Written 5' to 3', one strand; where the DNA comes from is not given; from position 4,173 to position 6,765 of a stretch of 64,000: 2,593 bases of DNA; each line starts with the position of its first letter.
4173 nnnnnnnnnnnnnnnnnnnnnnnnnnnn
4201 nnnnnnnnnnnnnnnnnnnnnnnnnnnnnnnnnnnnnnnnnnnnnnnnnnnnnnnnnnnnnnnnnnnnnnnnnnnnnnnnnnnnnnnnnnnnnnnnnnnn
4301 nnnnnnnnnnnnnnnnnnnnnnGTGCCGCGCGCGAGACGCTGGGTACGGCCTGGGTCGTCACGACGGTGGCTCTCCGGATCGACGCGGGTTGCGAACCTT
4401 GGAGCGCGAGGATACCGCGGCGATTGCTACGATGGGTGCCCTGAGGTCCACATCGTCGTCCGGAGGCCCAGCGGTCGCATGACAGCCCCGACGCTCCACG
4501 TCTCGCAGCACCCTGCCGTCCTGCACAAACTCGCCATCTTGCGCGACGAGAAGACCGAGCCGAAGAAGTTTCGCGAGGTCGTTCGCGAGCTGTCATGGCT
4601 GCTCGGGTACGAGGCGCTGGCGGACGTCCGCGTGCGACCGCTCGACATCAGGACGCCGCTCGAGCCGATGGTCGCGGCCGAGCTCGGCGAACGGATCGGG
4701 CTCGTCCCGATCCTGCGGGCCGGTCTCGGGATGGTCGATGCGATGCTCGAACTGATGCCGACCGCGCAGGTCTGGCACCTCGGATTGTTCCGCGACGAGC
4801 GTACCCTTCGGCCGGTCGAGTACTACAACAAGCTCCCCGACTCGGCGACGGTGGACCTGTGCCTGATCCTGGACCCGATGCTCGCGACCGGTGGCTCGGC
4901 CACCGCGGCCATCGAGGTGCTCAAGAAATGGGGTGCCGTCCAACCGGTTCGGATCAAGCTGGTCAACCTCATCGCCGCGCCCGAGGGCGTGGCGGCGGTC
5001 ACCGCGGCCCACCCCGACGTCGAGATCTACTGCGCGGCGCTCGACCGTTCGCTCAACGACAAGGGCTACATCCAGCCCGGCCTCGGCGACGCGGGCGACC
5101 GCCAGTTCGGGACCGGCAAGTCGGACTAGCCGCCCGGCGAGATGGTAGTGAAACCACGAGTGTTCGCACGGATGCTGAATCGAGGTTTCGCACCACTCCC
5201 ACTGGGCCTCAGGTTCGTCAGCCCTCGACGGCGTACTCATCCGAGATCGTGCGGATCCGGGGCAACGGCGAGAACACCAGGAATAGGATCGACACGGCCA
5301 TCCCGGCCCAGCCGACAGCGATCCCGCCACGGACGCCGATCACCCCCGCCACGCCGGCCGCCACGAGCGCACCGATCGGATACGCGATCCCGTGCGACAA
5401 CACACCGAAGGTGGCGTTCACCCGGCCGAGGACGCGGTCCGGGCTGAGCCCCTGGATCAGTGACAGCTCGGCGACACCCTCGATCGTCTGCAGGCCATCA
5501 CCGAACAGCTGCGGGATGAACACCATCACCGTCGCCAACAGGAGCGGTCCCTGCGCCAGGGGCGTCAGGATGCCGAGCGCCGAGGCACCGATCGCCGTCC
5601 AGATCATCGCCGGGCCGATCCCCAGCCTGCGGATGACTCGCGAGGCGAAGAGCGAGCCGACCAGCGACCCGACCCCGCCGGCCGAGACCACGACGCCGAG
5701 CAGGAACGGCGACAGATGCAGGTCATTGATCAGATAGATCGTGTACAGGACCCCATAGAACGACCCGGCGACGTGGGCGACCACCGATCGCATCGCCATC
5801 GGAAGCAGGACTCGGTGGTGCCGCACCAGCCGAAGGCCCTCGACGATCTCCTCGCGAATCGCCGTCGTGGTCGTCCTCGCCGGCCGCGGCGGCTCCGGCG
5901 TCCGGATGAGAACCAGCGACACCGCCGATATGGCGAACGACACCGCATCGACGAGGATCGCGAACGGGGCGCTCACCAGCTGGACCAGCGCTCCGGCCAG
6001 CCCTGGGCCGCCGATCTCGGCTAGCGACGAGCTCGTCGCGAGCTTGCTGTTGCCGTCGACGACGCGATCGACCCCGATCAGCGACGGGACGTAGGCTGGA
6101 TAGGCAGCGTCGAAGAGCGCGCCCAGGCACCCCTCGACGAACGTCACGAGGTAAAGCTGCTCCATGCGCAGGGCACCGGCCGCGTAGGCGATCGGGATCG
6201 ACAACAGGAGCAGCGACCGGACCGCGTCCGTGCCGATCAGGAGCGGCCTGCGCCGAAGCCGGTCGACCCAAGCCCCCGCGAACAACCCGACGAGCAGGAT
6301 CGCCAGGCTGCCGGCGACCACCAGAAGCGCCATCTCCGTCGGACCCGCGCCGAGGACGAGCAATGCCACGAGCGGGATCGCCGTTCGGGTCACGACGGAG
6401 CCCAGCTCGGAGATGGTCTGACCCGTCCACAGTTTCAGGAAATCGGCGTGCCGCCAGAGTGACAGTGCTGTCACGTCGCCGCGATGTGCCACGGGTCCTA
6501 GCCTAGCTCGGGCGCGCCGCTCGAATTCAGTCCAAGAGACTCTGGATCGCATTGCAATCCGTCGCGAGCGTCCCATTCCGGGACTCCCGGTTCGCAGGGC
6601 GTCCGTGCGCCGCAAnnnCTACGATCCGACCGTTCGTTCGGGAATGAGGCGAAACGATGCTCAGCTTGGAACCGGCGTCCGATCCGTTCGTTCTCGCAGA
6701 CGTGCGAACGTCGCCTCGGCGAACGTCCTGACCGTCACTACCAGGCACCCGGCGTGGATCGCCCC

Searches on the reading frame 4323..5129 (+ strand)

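Call 48: search_protein_families(library=pfam, proteins=[window:4323-5129:+], max_evalue=0.0001)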
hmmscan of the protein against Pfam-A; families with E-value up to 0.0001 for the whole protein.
window:4323-5129:+ (268 aa): 1 family
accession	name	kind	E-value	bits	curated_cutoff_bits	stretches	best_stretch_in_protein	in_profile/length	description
PF14681.12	UPRTase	-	2.3e-74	249.8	27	1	60-264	1-206/206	Uracil phosphoribosyltransferase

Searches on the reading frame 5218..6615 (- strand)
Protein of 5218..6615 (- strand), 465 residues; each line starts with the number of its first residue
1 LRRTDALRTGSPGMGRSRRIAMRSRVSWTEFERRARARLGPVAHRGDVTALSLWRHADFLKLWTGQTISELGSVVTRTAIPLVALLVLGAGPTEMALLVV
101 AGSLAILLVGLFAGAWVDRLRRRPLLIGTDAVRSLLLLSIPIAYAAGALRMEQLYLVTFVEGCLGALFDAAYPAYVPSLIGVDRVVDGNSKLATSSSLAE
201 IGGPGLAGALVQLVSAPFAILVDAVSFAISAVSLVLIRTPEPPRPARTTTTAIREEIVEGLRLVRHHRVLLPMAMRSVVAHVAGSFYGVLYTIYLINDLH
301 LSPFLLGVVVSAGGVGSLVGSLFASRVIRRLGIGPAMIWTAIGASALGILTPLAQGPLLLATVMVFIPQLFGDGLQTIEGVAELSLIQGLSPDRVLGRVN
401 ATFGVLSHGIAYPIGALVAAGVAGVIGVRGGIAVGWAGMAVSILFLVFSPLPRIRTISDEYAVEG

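Call 48: search_protein_families(library=pfam, proteins=[window:5218-6615:-], max_evalue=0.0001)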
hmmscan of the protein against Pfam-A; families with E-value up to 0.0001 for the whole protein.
window:5218-6615:- (465 aa): 3 families
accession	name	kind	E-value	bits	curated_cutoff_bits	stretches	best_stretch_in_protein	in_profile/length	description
PF07690.21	MFS_1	-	1.7e-30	106.6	33.4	1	62-415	1-346/347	Major Facilitator Superfamily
PF05977.19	MFS_3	-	5.7e-25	88.2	27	1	50-455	3-399/524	Transmembrane secretion effector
PF03092.22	BT1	-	1.9e-05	24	22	1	211-350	156-301/432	BT1 family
